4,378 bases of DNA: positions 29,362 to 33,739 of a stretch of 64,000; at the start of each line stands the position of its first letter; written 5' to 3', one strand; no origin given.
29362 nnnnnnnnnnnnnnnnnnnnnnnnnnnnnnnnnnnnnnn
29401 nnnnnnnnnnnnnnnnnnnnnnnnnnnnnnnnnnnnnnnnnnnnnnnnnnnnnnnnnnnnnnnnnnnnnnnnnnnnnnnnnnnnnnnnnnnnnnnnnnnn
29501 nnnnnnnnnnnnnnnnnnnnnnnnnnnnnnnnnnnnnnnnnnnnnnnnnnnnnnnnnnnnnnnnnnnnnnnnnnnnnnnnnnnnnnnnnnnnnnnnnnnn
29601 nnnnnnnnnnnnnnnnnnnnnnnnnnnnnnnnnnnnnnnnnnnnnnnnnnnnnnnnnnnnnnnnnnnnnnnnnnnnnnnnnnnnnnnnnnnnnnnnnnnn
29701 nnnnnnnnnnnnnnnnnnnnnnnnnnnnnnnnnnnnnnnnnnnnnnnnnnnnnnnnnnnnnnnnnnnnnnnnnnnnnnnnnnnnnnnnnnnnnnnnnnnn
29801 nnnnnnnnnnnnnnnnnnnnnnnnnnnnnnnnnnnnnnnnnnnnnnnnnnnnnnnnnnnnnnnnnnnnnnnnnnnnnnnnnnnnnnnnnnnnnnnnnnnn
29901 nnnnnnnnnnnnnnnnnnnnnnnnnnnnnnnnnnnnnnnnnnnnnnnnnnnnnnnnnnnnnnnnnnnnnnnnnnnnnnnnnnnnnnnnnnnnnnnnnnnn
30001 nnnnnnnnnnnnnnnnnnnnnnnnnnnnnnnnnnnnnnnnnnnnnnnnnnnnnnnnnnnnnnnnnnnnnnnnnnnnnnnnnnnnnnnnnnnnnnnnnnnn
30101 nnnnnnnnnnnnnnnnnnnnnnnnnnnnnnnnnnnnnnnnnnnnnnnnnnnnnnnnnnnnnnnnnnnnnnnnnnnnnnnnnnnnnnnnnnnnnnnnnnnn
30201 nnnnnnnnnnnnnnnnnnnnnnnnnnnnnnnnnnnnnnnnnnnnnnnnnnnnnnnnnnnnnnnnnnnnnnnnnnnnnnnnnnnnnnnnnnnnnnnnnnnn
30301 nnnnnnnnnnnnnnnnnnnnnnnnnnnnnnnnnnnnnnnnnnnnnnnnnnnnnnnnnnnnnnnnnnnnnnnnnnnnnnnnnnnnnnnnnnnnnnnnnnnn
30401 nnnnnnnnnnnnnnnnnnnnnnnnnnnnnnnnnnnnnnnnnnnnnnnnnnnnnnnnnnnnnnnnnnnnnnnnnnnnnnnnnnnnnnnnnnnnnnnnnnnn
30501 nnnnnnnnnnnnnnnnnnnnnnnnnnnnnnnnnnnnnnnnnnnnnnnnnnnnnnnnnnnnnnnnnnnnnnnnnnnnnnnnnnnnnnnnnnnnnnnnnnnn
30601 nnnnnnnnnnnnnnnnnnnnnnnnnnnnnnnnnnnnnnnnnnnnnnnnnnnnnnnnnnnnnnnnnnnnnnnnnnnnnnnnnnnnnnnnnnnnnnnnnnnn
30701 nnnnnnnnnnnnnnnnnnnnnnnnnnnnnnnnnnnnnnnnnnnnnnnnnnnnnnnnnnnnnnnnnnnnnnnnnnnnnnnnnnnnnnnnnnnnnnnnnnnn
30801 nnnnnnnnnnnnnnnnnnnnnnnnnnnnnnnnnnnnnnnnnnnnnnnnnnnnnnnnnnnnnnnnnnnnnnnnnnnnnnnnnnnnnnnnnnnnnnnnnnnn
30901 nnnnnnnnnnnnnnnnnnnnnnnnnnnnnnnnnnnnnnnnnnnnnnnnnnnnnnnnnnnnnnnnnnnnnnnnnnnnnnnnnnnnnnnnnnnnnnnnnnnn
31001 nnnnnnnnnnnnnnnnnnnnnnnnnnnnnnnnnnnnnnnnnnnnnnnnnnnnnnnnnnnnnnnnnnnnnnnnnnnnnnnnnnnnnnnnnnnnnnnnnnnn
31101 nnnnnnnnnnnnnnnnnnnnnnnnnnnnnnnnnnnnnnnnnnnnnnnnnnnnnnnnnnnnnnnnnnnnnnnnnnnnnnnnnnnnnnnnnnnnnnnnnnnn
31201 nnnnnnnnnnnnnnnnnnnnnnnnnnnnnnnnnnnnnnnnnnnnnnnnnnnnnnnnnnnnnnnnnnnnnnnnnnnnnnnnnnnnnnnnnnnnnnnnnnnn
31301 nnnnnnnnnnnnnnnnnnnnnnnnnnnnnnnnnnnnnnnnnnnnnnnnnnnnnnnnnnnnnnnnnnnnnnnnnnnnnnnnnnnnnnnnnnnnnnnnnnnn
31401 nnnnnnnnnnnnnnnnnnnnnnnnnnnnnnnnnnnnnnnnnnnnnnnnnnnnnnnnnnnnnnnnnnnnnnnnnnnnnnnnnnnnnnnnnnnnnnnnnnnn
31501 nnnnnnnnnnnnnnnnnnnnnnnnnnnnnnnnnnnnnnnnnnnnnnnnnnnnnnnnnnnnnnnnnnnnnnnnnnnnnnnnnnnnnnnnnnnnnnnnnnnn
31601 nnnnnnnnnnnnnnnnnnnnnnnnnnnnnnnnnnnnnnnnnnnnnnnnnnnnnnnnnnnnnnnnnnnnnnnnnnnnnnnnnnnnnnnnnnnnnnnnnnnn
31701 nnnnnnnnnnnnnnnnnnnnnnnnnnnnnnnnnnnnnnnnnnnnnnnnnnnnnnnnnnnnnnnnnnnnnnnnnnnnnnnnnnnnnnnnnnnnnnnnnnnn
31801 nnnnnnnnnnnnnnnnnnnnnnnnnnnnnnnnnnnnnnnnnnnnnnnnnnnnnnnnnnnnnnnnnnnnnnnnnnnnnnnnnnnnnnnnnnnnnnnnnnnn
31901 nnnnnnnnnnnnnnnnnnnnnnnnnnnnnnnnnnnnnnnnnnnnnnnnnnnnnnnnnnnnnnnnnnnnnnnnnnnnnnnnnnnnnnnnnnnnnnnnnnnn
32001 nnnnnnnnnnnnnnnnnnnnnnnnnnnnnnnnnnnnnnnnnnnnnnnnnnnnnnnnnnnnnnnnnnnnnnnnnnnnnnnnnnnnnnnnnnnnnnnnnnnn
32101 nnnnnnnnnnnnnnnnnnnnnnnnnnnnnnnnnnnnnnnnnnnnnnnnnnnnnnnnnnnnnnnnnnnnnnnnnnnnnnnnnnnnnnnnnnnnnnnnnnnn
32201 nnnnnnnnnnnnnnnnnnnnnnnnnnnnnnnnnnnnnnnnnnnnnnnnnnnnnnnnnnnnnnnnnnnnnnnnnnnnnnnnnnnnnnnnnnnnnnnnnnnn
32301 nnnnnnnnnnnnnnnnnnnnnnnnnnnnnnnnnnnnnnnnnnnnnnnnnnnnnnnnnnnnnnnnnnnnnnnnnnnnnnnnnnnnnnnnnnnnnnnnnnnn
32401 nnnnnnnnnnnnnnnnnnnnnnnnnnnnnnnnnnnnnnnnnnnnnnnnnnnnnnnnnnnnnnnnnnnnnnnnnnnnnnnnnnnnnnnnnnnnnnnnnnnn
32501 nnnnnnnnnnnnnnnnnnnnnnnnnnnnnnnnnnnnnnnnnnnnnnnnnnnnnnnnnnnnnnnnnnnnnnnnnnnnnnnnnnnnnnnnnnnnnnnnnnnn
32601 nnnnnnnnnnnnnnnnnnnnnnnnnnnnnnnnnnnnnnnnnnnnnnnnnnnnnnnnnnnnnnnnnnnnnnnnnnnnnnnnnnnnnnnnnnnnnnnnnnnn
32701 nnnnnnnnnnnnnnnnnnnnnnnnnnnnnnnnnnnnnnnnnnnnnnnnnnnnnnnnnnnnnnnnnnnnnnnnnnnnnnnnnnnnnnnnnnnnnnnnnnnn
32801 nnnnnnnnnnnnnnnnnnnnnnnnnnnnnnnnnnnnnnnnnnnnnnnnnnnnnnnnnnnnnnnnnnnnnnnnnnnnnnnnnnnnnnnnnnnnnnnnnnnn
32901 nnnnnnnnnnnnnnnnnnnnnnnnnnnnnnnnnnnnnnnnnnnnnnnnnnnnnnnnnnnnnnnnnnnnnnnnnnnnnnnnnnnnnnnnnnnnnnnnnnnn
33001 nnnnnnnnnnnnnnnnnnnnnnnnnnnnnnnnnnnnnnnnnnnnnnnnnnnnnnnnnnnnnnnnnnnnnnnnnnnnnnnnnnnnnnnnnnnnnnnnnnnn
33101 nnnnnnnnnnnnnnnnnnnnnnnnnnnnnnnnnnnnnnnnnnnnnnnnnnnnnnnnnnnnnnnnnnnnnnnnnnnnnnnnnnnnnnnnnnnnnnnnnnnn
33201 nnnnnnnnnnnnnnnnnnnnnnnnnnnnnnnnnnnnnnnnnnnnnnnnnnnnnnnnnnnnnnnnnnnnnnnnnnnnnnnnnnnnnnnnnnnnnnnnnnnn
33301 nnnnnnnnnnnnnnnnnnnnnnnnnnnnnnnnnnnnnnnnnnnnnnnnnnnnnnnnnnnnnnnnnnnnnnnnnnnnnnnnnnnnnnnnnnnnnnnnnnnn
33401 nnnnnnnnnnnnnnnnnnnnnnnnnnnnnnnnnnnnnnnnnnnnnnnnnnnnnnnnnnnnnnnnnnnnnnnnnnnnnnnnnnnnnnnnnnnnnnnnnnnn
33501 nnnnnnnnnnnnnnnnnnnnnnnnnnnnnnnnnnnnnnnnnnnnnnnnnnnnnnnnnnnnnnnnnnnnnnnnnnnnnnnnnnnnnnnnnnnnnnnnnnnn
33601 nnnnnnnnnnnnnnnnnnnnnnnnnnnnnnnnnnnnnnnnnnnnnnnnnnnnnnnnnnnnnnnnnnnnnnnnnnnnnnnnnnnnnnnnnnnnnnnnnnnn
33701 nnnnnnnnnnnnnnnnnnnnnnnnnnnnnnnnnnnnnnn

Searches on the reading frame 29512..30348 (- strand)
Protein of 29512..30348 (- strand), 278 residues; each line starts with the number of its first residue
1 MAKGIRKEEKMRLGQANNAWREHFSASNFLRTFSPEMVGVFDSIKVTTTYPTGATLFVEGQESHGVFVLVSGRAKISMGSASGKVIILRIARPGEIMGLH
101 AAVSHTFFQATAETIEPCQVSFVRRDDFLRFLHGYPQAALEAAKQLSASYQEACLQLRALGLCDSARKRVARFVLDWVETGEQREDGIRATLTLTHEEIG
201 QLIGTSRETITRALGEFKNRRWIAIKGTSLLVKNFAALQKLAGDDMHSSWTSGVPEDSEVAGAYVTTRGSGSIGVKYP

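Call 77: search_protein_families(library=pfam, proteins=[window:29512-30348:-], max_evalue=0.00001)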
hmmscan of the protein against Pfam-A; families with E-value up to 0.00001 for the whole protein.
window:29512-30348:- (278 aa): 3 families
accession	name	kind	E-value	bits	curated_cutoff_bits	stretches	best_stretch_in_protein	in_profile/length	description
PF13545.12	HTH_Crp_2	-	8.3e-17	61.4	27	1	168-241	1-70/70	Crp-like helix-turn-helix domain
PF00027.35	cNMP_binding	-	2.6e-16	59.8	27.5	1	49-133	3-87/89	Cyclic nucleotide-binding domain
PF00325.26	Crp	-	3e-07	30.5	21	1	192-219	1-28/32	Bacterial regulatory proteins, crp family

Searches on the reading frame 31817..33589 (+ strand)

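Call 77: search_protein_families(library=pfam, proteins=[window:31817-33589:+], max_evalue=0.00001)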
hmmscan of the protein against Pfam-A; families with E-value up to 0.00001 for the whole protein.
window:31817-33589:+ (590 aa): 3 families
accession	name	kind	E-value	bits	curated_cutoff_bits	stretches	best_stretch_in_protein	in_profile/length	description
PF05359.17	DUF748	-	5.6e-24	84.7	50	1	22-261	11-229/1037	Domain of Unknown Function (DUF748)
PF05170.20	AsmA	-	1e-16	61.3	29.8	1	22-214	1-196/607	AsmA family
PF13116.12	YhdP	-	8.4e-12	44.3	46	1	24-288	6-246/1224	YhdP protein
